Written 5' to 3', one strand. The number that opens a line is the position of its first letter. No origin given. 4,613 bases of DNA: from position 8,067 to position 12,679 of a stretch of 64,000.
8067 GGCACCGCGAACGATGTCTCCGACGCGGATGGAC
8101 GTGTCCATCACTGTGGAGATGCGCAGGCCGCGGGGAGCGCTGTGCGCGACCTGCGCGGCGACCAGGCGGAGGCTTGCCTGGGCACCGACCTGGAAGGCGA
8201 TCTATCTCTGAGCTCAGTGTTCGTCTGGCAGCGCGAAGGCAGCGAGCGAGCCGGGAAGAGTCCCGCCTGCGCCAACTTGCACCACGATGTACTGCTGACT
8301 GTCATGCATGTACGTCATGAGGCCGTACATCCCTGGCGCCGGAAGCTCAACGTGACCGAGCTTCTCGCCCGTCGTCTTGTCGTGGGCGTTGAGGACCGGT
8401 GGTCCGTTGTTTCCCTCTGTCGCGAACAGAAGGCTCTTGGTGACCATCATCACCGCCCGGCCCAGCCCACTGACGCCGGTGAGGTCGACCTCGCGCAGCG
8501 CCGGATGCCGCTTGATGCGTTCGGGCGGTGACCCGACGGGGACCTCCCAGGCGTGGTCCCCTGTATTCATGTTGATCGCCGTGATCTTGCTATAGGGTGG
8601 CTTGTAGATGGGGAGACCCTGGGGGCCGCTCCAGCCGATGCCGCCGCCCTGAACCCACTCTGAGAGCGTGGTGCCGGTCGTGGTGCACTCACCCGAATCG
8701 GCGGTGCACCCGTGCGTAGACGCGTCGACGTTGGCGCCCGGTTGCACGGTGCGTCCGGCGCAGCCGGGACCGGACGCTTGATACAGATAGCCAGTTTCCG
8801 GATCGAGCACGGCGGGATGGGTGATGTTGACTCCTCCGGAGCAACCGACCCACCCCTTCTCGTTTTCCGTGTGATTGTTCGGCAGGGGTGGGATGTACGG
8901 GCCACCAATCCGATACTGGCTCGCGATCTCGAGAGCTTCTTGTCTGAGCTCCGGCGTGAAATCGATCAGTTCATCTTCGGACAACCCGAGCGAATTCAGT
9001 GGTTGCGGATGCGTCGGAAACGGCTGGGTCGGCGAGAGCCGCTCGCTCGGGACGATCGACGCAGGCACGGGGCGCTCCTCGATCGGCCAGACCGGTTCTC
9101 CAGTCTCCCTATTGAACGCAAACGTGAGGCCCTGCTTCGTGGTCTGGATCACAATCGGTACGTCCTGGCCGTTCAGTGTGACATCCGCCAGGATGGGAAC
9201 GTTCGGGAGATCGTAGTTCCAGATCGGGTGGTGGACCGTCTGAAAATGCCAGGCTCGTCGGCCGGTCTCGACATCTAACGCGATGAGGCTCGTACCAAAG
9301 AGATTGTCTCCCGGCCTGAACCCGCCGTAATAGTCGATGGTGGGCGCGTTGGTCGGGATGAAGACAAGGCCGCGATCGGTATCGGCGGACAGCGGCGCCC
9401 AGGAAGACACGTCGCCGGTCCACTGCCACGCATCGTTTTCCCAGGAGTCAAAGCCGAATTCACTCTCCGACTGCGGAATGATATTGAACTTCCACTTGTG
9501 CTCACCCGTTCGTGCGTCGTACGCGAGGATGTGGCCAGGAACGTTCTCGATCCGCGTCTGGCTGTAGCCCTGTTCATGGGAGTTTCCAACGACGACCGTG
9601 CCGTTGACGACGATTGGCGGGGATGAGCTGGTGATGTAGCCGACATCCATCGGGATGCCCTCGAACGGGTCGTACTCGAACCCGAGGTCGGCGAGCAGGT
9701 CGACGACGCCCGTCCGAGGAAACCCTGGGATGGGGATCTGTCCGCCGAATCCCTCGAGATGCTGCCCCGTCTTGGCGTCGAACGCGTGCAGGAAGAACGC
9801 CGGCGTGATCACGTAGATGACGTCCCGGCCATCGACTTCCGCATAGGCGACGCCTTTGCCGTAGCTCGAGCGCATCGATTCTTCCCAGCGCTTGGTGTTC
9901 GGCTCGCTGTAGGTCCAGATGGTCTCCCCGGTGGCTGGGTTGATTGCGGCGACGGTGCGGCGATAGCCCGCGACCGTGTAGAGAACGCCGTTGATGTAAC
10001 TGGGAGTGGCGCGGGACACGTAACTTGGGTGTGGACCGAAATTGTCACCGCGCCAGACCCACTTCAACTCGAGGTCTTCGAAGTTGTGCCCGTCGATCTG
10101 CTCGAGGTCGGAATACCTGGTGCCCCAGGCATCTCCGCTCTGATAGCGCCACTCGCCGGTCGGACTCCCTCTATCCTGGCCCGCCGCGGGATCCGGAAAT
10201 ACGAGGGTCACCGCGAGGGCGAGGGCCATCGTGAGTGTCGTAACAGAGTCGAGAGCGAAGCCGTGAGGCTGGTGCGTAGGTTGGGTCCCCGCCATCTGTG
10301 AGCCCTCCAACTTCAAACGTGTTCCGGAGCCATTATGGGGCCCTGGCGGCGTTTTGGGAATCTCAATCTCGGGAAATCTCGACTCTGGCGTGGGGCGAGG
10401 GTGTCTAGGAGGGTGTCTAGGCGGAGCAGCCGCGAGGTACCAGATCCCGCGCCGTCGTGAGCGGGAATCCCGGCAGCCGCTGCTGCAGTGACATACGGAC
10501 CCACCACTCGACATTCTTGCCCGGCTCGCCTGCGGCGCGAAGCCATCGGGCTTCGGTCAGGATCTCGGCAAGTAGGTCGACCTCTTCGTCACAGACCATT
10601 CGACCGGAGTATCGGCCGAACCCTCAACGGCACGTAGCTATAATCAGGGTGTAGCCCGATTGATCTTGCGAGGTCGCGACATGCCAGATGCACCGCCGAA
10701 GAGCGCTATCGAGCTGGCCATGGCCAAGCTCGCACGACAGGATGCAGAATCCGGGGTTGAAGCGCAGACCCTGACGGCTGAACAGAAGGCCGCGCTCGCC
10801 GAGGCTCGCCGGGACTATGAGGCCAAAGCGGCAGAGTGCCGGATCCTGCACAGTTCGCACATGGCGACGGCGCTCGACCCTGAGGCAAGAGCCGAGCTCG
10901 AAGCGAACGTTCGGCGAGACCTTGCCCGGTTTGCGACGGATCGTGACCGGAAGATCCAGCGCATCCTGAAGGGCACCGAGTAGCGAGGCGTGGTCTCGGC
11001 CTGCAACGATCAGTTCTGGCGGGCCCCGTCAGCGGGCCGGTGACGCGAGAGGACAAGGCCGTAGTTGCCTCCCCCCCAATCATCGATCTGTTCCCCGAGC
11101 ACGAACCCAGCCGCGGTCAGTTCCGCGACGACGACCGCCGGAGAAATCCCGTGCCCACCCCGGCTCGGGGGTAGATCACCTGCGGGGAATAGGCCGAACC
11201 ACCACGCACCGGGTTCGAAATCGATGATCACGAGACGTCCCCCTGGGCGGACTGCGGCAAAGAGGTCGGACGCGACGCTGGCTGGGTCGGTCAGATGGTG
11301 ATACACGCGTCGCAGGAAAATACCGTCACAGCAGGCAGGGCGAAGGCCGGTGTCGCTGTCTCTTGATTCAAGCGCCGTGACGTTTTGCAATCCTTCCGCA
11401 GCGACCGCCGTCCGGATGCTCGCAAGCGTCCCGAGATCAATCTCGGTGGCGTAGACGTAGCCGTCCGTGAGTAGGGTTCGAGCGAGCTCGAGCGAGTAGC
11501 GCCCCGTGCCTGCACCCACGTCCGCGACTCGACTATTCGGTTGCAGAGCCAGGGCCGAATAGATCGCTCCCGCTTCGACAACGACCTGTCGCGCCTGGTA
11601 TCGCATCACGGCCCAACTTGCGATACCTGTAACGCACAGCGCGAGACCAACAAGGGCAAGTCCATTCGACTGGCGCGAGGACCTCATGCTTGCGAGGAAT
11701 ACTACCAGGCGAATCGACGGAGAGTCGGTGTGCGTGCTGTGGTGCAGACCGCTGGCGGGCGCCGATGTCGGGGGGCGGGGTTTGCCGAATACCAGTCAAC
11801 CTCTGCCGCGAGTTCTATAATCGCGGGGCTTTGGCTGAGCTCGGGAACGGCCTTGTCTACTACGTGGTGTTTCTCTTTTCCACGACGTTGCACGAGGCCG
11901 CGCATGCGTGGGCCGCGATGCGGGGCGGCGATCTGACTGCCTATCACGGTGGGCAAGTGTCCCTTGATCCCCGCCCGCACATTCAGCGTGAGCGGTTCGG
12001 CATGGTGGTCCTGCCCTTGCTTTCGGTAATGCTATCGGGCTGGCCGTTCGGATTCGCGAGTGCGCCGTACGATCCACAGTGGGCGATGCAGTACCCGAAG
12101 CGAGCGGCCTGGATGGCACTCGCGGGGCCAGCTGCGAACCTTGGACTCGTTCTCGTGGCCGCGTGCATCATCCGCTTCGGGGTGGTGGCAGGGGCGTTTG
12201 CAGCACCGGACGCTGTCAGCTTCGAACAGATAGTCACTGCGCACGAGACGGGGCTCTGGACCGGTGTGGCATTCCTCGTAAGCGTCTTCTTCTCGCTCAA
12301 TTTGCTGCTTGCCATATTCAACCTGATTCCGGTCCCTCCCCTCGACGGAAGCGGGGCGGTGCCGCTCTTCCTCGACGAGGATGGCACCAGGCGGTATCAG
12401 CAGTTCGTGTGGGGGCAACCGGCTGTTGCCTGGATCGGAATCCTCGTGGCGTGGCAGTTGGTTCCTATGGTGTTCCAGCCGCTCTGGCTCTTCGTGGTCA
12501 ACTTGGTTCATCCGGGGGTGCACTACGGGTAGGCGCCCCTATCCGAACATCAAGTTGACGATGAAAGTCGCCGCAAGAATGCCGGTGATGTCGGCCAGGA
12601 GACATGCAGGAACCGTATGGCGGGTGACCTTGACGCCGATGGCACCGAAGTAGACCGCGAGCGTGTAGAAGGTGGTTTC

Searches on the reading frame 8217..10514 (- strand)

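Call 101: search_protein_families(library=pfam, proteins=[window:8217-10514:-], max_evalue=0.00001)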
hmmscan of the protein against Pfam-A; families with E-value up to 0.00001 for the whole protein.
window:8217-10514:- (766 aa): 2 families
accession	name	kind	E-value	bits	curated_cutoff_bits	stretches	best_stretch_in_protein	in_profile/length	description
PF01011.28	PQQ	-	4.8e-158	527.9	26.7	1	122-743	1-595/595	Glucose/ethanol/alcohol dehydrogenase, beta-propeller domain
PF13360.13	PQQ_2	-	1.9e-14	54.3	27.6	0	171-251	69-139/233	Outer membrane protein assembly factor BamB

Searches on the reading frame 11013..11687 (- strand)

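Call 101: search_protein_families(library=pfam, proteins=[window:11013-11687:-], max_evalue=0.00001)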
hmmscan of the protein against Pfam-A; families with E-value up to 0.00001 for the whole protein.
window:11013-11687:- (225 aa): 5 families
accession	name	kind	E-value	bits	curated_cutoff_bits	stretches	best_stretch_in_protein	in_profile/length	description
PF08241.18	Methyltransf_11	-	4.3e-12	46.9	21.2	1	56-154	2-95/95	Methyltransferase domain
PF13847.12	Methyltransf_31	-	2.4e-10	40.7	27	1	50-158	3-113/145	Methyltransferase domain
PF08242.18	Methyltransf_12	-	3.4e-10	41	30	1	56-152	2-98/98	Methyltransferase domain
PF13649.12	Methyltransf_25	-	3.6e-10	40.9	27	1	54-150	1-97/97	Methyltransferase domain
PF13489.12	Methyltransf_23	-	1.5e-07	31.8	27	1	45-158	15-120/164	Methyltransferase domain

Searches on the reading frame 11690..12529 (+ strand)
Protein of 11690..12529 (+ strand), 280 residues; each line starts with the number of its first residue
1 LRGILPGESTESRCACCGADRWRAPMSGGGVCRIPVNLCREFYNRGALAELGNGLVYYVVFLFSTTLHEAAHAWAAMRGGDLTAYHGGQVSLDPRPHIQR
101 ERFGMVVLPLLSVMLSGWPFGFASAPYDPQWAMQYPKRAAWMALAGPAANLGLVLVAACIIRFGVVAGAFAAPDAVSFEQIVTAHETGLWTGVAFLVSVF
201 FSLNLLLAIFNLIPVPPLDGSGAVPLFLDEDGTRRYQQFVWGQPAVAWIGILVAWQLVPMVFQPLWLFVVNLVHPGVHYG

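Call 101: search_protein_families(library=pfam, proteins=[window:11690-12529:+], max_evalue=0.00001)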
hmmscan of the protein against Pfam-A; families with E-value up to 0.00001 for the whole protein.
window:11690-12529:+ (280 aa): 1 family
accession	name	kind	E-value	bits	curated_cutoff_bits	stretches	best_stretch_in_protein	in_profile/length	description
PF02163.28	Peptidase_M50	-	1.4e-11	44.7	27.2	1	58-229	3-195/221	Peptidase family M50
